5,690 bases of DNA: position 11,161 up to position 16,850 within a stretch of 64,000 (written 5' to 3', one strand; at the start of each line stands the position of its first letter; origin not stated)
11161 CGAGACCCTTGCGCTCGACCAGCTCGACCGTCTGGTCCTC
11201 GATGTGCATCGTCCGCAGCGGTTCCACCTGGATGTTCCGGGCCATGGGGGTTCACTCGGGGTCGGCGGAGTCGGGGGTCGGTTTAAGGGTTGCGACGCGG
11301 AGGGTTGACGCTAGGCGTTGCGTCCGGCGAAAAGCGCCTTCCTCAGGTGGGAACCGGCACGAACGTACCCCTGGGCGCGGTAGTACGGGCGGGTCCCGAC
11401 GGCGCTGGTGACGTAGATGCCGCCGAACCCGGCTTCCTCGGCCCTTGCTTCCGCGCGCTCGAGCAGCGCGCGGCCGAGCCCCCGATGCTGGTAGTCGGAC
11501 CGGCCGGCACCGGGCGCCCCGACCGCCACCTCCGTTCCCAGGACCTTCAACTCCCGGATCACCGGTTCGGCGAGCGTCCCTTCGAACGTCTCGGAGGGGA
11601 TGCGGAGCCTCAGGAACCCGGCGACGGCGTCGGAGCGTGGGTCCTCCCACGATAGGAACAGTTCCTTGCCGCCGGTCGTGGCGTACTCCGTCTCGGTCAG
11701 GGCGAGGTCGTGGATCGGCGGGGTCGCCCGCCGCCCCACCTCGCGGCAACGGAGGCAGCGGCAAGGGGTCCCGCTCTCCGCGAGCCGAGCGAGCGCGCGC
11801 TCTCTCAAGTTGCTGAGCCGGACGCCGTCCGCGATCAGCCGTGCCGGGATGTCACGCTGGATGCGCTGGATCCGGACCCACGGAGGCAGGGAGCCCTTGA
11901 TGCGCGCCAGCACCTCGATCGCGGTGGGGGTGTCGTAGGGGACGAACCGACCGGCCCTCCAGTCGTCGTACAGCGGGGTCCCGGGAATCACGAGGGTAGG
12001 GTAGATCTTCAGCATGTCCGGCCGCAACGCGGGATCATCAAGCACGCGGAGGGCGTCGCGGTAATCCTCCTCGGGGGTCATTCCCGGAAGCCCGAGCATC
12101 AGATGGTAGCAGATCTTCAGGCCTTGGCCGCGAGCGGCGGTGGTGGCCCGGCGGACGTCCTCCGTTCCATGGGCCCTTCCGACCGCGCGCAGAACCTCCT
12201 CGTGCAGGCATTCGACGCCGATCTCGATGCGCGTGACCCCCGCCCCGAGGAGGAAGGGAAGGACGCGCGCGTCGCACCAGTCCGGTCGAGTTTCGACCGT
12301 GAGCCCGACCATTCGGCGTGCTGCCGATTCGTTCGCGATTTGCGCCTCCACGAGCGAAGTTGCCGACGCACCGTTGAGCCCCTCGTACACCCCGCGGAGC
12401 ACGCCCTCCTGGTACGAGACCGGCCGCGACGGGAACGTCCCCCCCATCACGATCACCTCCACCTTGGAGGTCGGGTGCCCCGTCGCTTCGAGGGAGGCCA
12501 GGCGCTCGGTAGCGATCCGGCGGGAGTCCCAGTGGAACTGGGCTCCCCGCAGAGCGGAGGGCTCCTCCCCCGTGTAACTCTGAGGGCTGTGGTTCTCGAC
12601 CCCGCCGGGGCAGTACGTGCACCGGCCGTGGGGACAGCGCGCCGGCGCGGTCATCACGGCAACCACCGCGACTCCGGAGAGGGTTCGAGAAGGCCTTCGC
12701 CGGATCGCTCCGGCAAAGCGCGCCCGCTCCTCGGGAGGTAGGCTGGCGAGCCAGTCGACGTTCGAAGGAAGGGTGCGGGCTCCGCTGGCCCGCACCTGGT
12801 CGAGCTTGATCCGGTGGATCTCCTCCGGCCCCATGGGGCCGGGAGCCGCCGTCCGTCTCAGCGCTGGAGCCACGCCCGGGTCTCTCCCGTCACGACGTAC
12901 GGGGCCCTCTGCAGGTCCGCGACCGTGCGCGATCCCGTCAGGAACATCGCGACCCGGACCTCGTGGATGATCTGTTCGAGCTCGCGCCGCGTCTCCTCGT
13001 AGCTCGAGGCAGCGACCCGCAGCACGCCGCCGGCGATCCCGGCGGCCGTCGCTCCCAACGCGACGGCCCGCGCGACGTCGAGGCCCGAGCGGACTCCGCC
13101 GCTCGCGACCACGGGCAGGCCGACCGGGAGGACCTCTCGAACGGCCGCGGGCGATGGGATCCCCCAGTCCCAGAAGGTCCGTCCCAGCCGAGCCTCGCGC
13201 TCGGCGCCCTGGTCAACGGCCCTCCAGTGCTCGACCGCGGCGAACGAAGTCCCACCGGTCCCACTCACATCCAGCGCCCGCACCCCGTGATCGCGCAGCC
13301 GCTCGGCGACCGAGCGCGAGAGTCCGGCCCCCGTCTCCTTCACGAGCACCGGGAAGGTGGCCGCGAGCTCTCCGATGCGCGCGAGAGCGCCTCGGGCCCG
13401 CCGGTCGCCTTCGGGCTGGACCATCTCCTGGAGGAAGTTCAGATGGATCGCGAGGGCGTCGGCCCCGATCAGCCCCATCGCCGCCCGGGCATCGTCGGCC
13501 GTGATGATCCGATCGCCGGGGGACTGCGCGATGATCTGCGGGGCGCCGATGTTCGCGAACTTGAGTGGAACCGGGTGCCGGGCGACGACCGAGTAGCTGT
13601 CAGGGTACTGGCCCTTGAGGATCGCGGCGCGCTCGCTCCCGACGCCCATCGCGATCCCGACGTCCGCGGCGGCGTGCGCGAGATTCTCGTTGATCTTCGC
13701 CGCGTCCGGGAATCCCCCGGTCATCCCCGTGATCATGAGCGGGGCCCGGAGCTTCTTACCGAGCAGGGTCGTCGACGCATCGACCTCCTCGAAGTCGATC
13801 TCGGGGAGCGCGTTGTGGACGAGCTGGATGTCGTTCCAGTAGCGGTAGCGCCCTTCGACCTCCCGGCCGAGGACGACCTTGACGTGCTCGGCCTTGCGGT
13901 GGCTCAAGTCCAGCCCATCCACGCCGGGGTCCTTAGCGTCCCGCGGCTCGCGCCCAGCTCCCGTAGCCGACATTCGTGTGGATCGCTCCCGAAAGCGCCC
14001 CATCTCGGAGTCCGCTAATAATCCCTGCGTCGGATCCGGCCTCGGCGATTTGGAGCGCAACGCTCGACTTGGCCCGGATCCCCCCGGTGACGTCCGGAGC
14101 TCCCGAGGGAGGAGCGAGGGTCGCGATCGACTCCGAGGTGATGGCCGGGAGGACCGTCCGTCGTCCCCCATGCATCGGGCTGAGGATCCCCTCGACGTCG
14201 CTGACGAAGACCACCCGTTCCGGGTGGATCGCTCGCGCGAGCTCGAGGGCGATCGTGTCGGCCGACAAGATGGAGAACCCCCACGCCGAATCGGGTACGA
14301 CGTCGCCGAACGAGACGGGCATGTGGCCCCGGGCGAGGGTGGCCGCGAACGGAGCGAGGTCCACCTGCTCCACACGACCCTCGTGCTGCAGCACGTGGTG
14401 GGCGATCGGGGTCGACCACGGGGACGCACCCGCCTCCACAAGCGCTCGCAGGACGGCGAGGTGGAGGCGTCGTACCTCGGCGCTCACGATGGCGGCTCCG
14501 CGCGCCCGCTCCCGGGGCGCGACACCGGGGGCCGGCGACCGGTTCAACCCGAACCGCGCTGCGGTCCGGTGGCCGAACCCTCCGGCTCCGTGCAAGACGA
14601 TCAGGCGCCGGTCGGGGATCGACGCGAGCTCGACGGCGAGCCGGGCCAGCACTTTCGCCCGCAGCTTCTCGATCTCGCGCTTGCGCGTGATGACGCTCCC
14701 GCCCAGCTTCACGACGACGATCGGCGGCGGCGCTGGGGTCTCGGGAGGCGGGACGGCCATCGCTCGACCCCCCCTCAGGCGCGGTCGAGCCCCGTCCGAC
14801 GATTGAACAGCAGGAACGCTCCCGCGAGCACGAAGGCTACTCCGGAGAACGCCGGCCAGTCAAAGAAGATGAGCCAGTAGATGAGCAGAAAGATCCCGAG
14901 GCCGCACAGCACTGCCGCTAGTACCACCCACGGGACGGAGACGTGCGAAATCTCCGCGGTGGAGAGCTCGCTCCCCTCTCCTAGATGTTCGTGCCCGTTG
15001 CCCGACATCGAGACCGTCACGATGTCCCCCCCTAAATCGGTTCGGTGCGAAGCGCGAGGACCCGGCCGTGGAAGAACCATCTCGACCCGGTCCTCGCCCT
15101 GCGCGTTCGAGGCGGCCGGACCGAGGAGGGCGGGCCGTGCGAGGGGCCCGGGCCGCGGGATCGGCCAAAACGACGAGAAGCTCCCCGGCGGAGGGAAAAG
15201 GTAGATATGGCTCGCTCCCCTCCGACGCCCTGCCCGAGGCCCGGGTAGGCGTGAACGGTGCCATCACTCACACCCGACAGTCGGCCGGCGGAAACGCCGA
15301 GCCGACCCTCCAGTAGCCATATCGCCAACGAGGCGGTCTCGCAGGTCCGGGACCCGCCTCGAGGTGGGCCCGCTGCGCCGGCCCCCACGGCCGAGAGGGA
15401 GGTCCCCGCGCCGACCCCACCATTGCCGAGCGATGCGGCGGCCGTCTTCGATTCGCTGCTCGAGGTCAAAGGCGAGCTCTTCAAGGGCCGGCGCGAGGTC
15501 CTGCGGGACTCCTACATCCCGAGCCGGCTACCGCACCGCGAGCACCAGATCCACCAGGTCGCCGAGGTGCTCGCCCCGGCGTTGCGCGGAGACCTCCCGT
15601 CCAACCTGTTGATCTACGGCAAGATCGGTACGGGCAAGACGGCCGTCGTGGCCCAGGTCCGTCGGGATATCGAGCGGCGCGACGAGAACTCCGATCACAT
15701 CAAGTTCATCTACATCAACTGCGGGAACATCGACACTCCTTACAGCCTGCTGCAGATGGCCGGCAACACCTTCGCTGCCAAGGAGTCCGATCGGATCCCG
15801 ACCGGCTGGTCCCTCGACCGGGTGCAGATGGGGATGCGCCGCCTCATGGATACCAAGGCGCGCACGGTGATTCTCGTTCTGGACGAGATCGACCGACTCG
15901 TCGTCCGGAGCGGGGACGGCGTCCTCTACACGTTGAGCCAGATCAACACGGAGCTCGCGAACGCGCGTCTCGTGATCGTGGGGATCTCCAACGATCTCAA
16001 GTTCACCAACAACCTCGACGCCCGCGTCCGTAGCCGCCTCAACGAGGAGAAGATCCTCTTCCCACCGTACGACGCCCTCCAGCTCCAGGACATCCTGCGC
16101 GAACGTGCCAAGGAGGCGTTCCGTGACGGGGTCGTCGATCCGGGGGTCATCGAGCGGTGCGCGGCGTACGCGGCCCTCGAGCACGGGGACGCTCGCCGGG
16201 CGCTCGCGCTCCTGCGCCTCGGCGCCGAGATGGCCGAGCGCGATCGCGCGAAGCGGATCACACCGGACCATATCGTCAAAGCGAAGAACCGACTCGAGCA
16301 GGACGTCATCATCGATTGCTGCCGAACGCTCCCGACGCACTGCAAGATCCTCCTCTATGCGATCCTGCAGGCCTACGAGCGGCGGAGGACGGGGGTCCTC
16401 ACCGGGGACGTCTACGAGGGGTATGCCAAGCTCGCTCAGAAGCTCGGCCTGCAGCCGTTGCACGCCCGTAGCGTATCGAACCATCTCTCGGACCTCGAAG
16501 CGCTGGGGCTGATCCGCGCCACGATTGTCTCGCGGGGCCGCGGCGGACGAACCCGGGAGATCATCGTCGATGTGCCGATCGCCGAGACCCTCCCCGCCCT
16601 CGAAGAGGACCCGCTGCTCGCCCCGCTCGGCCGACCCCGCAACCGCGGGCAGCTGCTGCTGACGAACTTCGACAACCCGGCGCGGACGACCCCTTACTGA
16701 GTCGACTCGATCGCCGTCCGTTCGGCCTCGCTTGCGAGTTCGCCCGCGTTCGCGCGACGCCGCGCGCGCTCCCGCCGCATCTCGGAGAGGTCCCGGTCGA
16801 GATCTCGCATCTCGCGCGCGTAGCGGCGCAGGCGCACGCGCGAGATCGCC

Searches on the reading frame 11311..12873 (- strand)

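Call 45: search_protein_families(library=pfam, proteins=[window:11311-12873:-], max_evalue=0.001)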
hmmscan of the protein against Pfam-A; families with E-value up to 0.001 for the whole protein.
window:11311-12873:- (520 aa): 6 families
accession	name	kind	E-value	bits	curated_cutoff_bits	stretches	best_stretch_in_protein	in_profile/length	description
PF16199.10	Radical_SAM_C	-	7.2e-21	74.5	31.9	1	285-359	1-76/85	Radical_SAM C-terminal domain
PF04055.27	Radical_SAM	-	9.6e-17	62.1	29.5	1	79-269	6-158/166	Radical SAM superfamily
PF13673.13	Acetyltransf_10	-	9.2e-06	26.1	23.6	1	459-510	61-114/128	Acetyltransferase (GNAT) domain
PF00583.31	Acetyltransf_1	-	1.1e-05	26.1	20.7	1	405-503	35-116/116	Acetyltransferase (GNAT) family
PF13508.13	Acetyltransf_7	-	5.4e-05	23.9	27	1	459-504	38-83/84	Acetyltransferase (GNAT) domain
PF23613.1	ELP3_N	-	0.00016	22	27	1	18-64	23-69/70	ELP3 N-terminal domain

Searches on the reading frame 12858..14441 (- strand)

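Call 45: search_protein_families(library=pfam, proteins=[window:12858-14441:-], max_evalue=0.001)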
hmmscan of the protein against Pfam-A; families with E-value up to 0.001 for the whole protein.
window:12858-14441:- (527 aa): 1 family
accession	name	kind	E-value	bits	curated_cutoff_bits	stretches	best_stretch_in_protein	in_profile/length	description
PF01070.24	FMN_dh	-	2.5e-19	70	24.9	2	363-513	219-346/350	FMN-dependent dehydrogenase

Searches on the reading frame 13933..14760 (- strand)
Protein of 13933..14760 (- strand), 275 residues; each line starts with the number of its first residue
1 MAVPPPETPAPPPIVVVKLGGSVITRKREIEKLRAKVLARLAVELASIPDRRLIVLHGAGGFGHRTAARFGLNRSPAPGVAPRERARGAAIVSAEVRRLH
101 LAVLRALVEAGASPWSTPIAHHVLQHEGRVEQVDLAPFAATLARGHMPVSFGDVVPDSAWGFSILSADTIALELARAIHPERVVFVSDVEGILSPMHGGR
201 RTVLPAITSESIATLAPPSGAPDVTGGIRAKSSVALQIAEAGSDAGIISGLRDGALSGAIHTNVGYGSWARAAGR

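Call 45: search_protein_families(library=pfam, proteins=[window:13933-14760:-], max_evalue=0.001)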
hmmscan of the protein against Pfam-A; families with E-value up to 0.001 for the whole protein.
window:13933-14760:- (275 aa): 1 family
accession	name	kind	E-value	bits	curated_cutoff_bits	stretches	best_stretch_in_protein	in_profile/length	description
PF00696.33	AA_kinase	-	3e-28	99.6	24.9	1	14-242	2-226/234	Amino acid kinase family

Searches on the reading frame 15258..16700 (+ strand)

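Call 45: search_protein_families(library=pfam, proteins=[window:15258-16700:+], max_evalue=0.001)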
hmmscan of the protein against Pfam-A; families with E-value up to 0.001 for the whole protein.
window:15258-16700:+ (480 aa): 11 families
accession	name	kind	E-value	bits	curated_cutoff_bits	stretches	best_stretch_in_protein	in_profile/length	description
PF09079.17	Cdc6_C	-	8.2e-24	83.9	25.1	1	354-444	2-93/96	CDC6, C terminal winged helix domain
PF22703.2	Cdc6_lid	-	1.9e-23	82.5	27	1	277-343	1-67/68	Cdc6 AAA+ ATPase-type lid domain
PF13191.12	AAA_16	-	1.2e-14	55.6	32.6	1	90-219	1-149/167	AAA ATPase domain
PF13401.12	AAA_22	-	5.3e-10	40.2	27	1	115-242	6-122/130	AAA domain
PF00004.35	AAA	-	1.1e-08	36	21.2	1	117-263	1-125/131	ATPase family associated with various cellular activities (AAA)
PF22606.2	Cdc6-ORC-like_ATPase_lid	-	4e-06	27.1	27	1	271-327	1-57/60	Cdc6/ORC-like, ATPase lid domain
PF05621.17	TniB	-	6.9e-06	26.1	22.4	1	112-265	33-183/189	Bacterial TniB protein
PF01637.24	ATPase_2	-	5.1e-05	23.6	33.2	1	94-245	4-157/225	ATPase domain predominantly from Archaea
PF00158.32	Sigma54_activat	-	9.5e-05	22.6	20.2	1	96-166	6-67/168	Sigma-54 interaction domain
PF00931.28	NB-ARC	-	0.00082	19.1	23.5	0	99-211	6-109/248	NB-ARC domain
PF07693.20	KAP_NTPase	-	0.00091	19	20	0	95-154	2-57/293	KAP family P-loop domain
